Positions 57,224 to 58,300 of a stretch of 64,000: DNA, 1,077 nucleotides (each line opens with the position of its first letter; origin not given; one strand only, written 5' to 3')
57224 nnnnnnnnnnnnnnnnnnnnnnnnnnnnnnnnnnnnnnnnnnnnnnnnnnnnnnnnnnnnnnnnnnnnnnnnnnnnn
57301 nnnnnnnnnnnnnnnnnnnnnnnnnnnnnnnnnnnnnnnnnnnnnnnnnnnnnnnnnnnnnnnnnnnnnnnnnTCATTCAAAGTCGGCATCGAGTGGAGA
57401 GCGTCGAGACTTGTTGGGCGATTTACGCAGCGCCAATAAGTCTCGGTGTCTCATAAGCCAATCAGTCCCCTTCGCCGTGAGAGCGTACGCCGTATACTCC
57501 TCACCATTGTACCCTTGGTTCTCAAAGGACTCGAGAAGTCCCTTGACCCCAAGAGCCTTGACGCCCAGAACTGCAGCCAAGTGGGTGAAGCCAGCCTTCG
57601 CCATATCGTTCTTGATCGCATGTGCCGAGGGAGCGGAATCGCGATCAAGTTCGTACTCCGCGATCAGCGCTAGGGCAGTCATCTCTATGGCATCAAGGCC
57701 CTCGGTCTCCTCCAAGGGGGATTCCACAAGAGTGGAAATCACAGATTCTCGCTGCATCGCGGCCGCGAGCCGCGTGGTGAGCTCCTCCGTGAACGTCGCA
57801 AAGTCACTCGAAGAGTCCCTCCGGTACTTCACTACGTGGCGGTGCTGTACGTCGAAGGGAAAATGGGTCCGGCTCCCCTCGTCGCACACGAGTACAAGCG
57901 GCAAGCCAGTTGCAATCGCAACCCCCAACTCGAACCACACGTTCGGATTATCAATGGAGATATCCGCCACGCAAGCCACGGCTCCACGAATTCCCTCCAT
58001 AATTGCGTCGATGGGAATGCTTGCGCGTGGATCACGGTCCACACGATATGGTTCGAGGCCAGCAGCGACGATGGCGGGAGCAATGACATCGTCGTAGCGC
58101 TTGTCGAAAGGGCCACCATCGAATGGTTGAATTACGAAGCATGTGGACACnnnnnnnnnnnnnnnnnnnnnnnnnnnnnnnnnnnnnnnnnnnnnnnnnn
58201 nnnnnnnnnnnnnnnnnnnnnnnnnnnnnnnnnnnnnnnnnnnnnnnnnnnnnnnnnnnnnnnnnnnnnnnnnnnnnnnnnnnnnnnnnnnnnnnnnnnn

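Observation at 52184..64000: About 12 kb all-minus-strand defence island with almost every junction translationally coupled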

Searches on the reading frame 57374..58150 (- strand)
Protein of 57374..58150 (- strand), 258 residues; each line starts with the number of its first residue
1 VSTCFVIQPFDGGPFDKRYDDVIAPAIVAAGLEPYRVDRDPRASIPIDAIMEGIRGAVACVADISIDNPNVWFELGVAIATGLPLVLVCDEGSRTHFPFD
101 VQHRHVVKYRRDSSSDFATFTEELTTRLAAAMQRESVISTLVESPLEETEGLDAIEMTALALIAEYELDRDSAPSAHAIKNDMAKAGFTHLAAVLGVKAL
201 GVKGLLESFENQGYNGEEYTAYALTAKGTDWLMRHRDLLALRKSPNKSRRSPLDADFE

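Call 7: search_protein_families(library=pfam, proteins=[window:57374-58150:-], max_evalue=0.01)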
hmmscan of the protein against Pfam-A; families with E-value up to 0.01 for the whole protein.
window:57374-58150:- (258 aa): 0 families

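Call 8: search_protein_families(library=padloc, proteins=[window:57374-58150:-], max_evalue=0.01)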
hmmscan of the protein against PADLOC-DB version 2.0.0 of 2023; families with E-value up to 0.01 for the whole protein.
window:57374-58150:- (258 aa): 1 family
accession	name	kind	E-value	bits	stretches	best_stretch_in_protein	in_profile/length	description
PDLC00733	Effector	-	3.8e-06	24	1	50-139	297-382/388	TIR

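Call 9: search_protein_families(library=ncbifam, proteins=[window:57374-58150:-], max_evalue=0.01)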
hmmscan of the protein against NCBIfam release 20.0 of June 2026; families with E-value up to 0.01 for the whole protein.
window:57374-58150:- (258 aa): 0 families

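Call 33: search_protein_families(library=pfam, proteins=[window:57374-58150:-], max_evalue=0.1)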
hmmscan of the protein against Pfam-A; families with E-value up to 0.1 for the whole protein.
window:57374-58150:- (258 aa): 1 family
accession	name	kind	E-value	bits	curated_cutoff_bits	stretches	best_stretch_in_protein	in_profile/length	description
PF05014.21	Nuc_deoxyrib_tr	-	0.018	15.6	28.8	1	49-94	55-102/117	Nucleoside 2-deoxyribosyltransferase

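Call 35: find_homologous_proteins(query=window:57374-58150:-, max_evalue=0.001)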
Query window:57374-58150:- (258 aa): 1740 proteins with E <= 0.001 among 6635 candidates; the best 120 are listed.
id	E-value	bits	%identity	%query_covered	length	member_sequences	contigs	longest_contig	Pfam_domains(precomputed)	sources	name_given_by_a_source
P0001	2.0e-167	573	100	100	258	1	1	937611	-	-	-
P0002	7.4e-102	358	64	100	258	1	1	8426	-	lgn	-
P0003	2.9e-91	323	60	94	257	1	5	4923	-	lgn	-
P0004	2.3e-87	311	56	97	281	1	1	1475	-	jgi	jgi:hypothetical protein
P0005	2.7e-87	310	59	96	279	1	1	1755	-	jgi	-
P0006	1.2e-86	308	57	94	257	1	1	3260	-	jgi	jgi:hypothetical protein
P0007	2.2e-86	307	57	100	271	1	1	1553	-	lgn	-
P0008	3.8e-86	307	56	97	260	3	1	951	-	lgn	-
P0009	4.0e-86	306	54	100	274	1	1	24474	-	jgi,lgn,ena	-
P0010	3.0e-85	304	57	97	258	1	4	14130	PF05014.22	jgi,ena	jgi:nucleoside 2-deoxyribosyltransferase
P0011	9.2e-85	302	54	99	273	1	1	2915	-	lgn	-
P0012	9.3e-84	299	56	94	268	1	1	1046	PF05014.22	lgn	-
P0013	1.4e-83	298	54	97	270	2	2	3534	-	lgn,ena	-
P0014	4.1e-83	297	54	97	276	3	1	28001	-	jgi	-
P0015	4.5e-83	297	54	97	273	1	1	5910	-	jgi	jgi:hypothetical protein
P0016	2.8e-82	294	58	94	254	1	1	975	PF05014.22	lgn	-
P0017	6.0e-82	293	57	94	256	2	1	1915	PF05014.22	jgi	jgi:nucleoside 2-deoxyribosyltransferase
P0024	1.2e-79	285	53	95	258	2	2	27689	PF05014.22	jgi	jgi:hypothetical protein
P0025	2.0e-79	285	55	96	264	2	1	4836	PF05014.22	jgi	jgi:hypothetical protein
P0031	2.2e-78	281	52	100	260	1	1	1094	PF05014.22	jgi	jgi:nucleoside 2-deoxyribosyltransferase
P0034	7.3e-78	279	51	98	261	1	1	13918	PF05014.22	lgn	-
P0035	1.0e-77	279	51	97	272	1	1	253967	-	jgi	jgi:hypothetical protein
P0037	1.5e-77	278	52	98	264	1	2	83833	PF05014.22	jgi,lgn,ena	-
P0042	7.6e-77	276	53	98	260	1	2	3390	PF05014.22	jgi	-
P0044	1.4e-76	275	54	94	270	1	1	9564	PF05014.22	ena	-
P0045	3.3e-76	274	53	94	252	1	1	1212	PF05014.22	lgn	-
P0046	5.2e-76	273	53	96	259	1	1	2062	PF05014.22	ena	-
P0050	1.5e-75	272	52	99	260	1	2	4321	PF05014.22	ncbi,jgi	-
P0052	1.9e-75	272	50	98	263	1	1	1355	PF05014.22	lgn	-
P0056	2.6e-75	271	50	99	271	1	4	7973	PF05014.22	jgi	jgi:nucleoside 2-deoxyribosyltransferase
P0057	3.2e-75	271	54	93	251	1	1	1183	PF05014.22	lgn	-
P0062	2.7e-74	268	49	99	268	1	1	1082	PF05014.22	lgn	-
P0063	2.7e-74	268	50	97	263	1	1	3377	PF05014.22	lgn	-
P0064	2.8e-74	268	50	96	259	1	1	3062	PF05014.22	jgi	jgi:nucleoside 2-deoxyribosyltransferase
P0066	5.4e-74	267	52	94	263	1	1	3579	PF05014.22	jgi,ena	-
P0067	5.6e-74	267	51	94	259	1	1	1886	PF05014.22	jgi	jgi:hypothetical protein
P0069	8.4e-74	266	52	95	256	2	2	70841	PF05014.22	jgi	jgi:hypothetical protein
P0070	9.0e-74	266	52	95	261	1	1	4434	PF05014.22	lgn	-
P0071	1.2e-73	266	52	92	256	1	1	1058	PF05014.22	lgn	-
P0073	1.3e-73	266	52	99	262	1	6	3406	PF05014.22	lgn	-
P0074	1.4e-73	265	52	94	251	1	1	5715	PF05014.22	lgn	-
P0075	1.6e-73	265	52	94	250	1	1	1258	PF05014.22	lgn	-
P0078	3.4e-73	264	52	96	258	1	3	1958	PF05014.22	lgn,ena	-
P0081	4.0e-73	264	50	98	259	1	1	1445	PF05014.22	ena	-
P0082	4.3e-73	264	51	95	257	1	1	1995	PF05014.22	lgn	-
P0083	4.5e-73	264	51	94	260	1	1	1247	PF05014.22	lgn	-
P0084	5.2e-73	264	53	94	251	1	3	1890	PF05014.22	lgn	-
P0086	6.6e-73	263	53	94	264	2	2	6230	PF05014.22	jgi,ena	-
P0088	9.1e-73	263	49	99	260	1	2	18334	PF05014.22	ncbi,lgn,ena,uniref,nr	ncbi:hypothetical protein [Prosthecochloris sp.]|uniref:hypothetical protein n=1 Tax=Prosthecochlori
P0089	1.0e-72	263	52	94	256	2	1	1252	PF05014.22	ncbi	-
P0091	1.2e-72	262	52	95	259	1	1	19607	PF05014.22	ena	-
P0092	1.3e-72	262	49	99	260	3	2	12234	PF05014.22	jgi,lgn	jgi:nucleoside 2-deoxyribosyltransferase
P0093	1.5e-72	262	50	94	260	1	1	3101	PF05014.22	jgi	-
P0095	2.8e-72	261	50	94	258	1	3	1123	PF05014.22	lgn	-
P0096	3.0e-72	261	48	100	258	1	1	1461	PF05014.22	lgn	-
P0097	3.2e-72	261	53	93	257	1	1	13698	PF05014.22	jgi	jgi:hypothetical protein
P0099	4.1e-72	261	52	94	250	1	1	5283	PF05014.22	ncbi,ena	-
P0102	4.8e-72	260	50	100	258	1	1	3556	PF05014.22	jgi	jgi:hypothetical protein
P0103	5.2e-72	260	50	98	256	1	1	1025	PF05014.22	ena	-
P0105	5.5e-72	260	52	95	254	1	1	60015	PF05014.22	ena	-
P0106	5.7e-72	260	51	93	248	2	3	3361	PF05014.22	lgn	-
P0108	6.8e-72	260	48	98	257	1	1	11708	PF05014.22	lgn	-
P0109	7.8e-72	260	47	97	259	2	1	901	PF05014.22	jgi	jgi:hypothetical protein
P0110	8.3e-72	260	52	95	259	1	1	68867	PF05014.22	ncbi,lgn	-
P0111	9.2e-72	259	48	100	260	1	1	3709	PF05014.22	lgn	-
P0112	1.2e-71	259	50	95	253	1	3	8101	PF05014.22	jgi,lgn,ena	-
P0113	1.4e-71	259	49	98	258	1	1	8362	PF05014.22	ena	-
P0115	1.5e-71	259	52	95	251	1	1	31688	PF05014.22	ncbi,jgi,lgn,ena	ncbi:MAG: hypothetical protein WC947_10230 [Elusimicrobiota bacterium]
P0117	1.5e-71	259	51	93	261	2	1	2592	PF05014.22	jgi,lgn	-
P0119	1.8e-71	259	50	100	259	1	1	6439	PF05014.22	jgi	jgi:hypothetical protein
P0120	1.9e-71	258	49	98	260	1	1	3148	PF05014.22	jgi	jgi:hypothetical protein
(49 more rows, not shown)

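Call 36: find_encoding_contigs(protein=P0001, flank=10000, max_places=3)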
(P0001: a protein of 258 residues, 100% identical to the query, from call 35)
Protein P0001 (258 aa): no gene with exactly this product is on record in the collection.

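Call 37: find_encoding_contigs(protein=P0002, flank=8000, max_places=2)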
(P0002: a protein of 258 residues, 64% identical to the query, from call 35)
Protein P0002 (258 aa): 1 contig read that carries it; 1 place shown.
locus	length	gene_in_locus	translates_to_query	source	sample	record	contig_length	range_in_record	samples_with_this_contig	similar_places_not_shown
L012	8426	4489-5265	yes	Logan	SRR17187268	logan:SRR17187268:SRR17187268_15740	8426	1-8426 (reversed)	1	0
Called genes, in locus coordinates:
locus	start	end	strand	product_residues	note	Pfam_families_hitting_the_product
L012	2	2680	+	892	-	?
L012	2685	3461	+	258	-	PF13391:HNH_2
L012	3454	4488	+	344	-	PF16263:DUF4917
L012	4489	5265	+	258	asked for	-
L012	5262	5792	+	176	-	-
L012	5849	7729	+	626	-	PF03235:GmrSD_N, PF07510:GmrSD_C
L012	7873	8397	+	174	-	-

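Call 38: find_encoding_contigs(protein=P0009, flank=8000, max_places=2)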
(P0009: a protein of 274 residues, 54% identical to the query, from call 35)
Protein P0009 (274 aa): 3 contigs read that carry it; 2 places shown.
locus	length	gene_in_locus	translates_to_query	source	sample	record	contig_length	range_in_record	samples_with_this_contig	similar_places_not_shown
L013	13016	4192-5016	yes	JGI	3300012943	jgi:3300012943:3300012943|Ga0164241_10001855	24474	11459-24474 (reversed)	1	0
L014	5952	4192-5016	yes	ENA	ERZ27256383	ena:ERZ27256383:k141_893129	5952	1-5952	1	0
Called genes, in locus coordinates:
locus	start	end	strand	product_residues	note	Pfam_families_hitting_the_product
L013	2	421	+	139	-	?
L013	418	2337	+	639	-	PF00580:UvrD-helicase, PF13245:AAA_19, PF13604:AAA_30 (faint), PF13361:UvrD_C, PF13538:UvrD_C_2 (faint)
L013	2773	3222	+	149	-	PF22398:DUF6978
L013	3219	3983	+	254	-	PF08861:DUF1828, PF08862:DUF1829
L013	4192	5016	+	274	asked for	-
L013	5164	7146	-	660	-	PF02463:SMC_N (faint), PF13175:AAA_15, PF13304:AAA_21, PF20469:OLD-like_TOPRIM (weak)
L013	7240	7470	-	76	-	-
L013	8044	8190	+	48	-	-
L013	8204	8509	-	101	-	PF01381:HTH_3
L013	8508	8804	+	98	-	-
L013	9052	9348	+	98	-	-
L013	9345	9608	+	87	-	-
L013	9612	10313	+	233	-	-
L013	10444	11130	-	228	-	-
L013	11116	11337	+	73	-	-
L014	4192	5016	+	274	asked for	-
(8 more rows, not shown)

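Call 39: find_encoding_contigs(protein=P0035, flank=8000, max_places=2)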
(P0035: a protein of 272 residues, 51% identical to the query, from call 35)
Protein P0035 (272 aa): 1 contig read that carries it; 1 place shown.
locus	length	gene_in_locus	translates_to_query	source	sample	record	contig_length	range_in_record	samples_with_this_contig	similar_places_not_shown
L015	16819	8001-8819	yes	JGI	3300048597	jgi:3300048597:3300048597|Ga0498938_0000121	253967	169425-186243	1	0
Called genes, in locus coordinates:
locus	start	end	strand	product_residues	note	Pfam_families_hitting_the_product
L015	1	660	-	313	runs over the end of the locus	-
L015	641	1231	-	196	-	PF19502:DUF6036 (weak), PF08843:AbiEii (faint)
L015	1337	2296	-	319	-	PF15976:CooC_C (faint), PF13620:CarboxypepD_reg, PF13715:CarbopepD_reg_2 (weak), PF13620:CarboxypepD_reg, PF13715:CarbopepD_reg_2 (weak)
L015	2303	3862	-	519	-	PF00106:adh_short, PF13561:adh_short_C2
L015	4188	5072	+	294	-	-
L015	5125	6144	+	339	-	PF13271:DUF4062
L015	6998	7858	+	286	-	-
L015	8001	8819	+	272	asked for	-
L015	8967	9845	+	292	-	PF14082:SduA_C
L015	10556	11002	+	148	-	-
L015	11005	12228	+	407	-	-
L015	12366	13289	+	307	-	-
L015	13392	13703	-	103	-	-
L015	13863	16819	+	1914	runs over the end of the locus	PF13205:Big_5 (weak), PF11974:bMG3, PF01835:MG2, PF17972:bMG5 (weak), PF07703:A2M_BRD, PF00207:A2M, PF17973:bMG10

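Call 42: find_related_loci(query=A1, collection=metagenome_contigs, flank=6000)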
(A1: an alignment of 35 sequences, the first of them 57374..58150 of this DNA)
Query A1 (258 aa) in metagenome_contigs; peptide patterns used: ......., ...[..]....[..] (x = any residue, [..] = any of these).
600 stretches matched a pattern (row limit reached: there are more); 481 encode a relative of the query (tblastn E <= 1e-3); the best 80 are kept; 80 distinct loci.
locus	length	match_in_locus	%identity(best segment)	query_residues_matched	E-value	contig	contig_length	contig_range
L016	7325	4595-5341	57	1-251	3e-93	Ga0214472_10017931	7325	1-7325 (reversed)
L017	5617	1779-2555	54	1-258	3e-89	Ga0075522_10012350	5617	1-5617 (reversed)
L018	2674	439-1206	50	1-255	2e-86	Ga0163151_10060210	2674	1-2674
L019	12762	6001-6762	52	1-252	4e-84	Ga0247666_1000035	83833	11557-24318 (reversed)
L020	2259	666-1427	52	1-252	6e-87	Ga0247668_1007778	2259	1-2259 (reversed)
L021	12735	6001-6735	52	1-244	5e-83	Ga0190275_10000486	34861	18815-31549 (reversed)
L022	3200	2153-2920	52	1-256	4e-83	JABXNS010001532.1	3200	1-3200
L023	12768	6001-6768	49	1-254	3e-80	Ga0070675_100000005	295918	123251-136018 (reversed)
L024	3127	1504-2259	49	1-251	6e-81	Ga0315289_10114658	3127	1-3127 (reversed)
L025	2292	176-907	49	1-243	3e-82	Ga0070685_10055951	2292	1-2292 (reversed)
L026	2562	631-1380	51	3-252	8e-81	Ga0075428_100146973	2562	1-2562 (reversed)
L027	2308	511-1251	51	1-245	2e-80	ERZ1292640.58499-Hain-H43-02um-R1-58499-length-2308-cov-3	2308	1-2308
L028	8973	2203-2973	49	1-257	4e-78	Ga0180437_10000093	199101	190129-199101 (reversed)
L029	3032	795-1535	49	1-246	7e-79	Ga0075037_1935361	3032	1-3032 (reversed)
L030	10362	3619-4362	49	1-248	6e-78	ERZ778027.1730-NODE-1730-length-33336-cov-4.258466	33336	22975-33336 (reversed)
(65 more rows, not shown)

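Call 63: search_solved_structures(query=A1, max_evalue=1)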
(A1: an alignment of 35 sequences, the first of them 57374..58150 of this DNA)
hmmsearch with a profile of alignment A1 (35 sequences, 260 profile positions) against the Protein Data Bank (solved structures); distinct sequences matched with E-value up to 1: 12.
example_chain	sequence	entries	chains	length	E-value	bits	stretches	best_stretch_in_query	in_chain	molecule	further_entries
3elk_A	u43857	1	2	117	0.0021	20.9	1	193-245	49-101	Putative transcriptional regulator TA0346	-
2klh_A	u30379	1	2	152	0.016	18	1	17-88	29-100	c-Myc-responsive protein Rcl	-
4fyh_A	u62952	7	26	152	0.029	17.1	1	17-88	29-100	Deoxyribonucleoside 5'-monophosphate N-glycosidase | 2'-deoxynucleoside 5'-phosphate N-hydrolase 1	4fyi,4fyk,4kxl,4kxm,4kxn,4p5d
2khz_A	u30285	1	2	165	0.053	16.3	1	17-88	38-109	c-Myc-responsive protein Rcl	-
5vto_A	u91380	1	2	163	0.16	14.7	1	46-102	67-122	Blasticidin M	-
8rpt_B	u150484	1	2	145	0.51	13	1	18-87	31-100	2'-deoxynucleoside 5'-phosphate N-hydrolase 1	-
8rps_C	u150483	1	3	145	0.79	12.4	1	18-87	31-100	2'-deoxynucleoside 5'-phosphate N-hydrolase 1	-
3h8h_A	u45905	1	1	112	0.83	12.3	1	191-244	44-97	E3 ubiquitin-protein ligase RING2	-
8qhr_A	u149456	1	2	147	0.98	12.1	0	49-87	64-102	2'-deoxynucleoside 5'-phosphate N-hydrolase 1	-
9da1_A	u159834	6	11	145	0.99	12.1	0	49-87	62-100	5-hydroxymethyl-dUMP N-hydrolase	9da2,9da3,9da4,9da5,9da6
8os9_A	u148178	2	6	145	0.99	12.1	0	49-87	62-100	2'-deoxynucleoside 5'-phosphate N-hydrolase 1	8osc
8rqd_C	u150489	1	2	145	0.99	12.1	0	49-87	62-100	2'-deoxynucleoside 5'-phosphate N-hydrolase 1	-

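Call 64: search_solved_structures(query=L012:3454-4488:+, max_evalue=1)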
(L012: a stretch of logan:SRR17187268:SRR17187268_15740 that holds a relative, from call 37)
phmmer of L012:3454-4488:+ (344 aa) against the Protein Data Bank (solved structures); distinct sequences matched with E-value up to 1: 2.
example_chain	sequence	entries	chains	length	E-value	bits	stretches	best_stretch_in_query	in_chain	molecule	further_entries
7y87_A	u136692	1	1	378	0.12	14.8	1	32-104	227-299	Putative glutamate dehydrogenase/leucine dehydrogenase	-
7y50_A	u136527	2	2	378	0.12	14.8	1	32-104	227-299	Putative glutamate dehydrogenase/leucine dehydrogenase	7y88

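Call 79: predict_structure(alignment_id=A1)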
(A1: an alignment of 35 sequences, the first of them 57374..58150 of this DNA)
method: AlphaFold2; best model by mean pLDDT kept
length: 258 residues; sequences in the alignment: 35
mean_pLDDT: 83.3   pTM: 0.76
mean pLDDT of the five models: 83.3, 82.7, 81.7, 81.4, 80.7
residues with pLDDT >= 90: 106; 70-90: 112; 50-70: 26; < 50: 14
segments of 3 or more residues with pLDDT < 50: 245-258
pLDDT, mean of each block of 10 residues (from residue 1): 87 73 94 84 81 94 88 90 91 75 82 89 92 84 72 89 80 86 90 95 95 83 93 80 47 43
secondary structure, 60 per line:
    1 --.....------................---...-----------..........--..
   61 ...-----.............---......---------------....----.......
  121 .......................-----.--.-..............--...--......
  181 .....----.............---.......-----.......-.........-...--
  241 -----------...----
elements in order: E3-7 H14-29 E33-35 H47-56 E59-63 H69-81 E85-90 E106-109 H114-143 H154-167 H176-185 H190-202 E206-212 E218-224 H226-234

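Call 85: fold_search(model_id=the predicted structure, library=pdb)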
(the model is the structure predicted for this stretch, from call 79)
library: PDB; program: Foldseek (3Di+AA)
matches with E <= 10: 1294; with E <= 0.001: 8
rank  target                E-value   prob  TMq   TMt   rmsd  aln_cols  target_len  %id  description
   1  4ohr                  9.9e-05  1.00  0.39  0.59   3.8       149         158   18  Crystal structure of MilB from Streptomyces rimofaciens (released 2014-06-25)
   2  4jem_A                1.7e-04  1.00  0.38  0.58   4.0       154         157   21  Crystal structure of MilB complexed with cytidine 5'-monophosphate (released 2013-09-11)
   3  4jel                  3.5e-04  1.00  0.39  0.61   3.8       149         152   17  Structure of MilB Streptomyces rimofaciens CMP N-glycosidase (released 2013-09-11)
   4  4ohb                  6.3e-04  1.00  0.38  0.58   4.1       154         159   21  Crystal structure of MilB E103A in complex with 5-hydroxymethylcytidine 5'-monophosphate (hmCMP) from Streptomyces rimof (released 2014-06-25)
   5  4jem_B                6.7e-04  1.00  0.40  0.62   3.8       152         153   21  Crystal structure of MilB complexed with cytidine 5'-monophosphate (released 2013-09-11)
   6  4jen_B                6.7e-04  1.00  0.35  0.67   4.2       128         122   16  Structure of Clostridium botulinum CMP N-glycosidase, BcmB (released 2013-09-11)
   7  4w8g                  7.1e-04  1.00  0.36  0.68   4.3       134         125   12  Crystal structure of the TIR domain of the Toll-related Receptor TRR-2 from the lower metazoan Hydra magnipapillata (cry (released 2015-09-09)
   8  9lmq_D                9.0e-04  0.99  0.37  0.31  16.9       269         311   12  Cryo-EM structure of TIR-STING/c-di-GMP complex (released 2025-08-27)
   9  7xoz_A                1.0e-03  1.00  0.29  0.43  11.6       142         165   16  Crystal structure of RPPT-TIR (released 2023-11-08)
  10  7vu8                  1.1e-03  1.00  0.37  0.53   5.2       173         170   10  L7-Tir domain with bound ligand (released 2022-06-01)
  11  4w8h_A                1.1e-03  1.00  0.34  0.63   4.3       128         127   13  Crystal structure of the TIR domain of the Toll-related Receptor TRR-2 from the lower metazoan Hydra magnipapillata (c (released 2015-09-09)
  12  3fni                  1.1e-03  1.00  0.38  0.58   4.5       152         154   14  Crystal structure of a diflavin flavoprotein A3 (all3895) from Nostoc sp., Northeast Structural Genomics Consortium Targ (released 2009-01-13)
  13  8yym_A                1.1e-03  1.00  0.36  0.61   4.6       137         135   14  Cryo-EM structure of cylindrical fiber of MyD88 TIR (released 2025-03-26)
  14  7xoz_B                1.1e-03  1.00  0.27  0.40  10.4       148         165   14  Crystal structure of RPPT-TIR (released 2023-11-08)
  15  5fkz                  1.1e-03  0.95  0.27  0.13  12.7       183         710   11  Structure of E.coli Constitutive lysine decarboxylase (released 2016-09-21)
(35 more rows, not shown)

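Call 108: search_protein_families(library=pfam, proteins=[L016:295-963:+, L016:2263-3177:+, L016:6140-6748:+, L012:7873-8397:+], max_evalue=0.05)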
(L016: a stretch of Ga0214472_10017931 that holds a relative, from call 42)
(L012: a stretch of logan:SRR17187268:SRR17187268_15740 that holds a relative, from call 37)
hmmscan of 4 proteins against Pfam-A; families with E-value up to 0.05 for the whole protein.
L016:295-963:+ (222 aa): 0 families

L016:2263-3177:+ (304 aa): 0 families

L016:6140-6748:+ (202 aa): 0 families

L012:7873-8397:+ (174 aa): 0 families
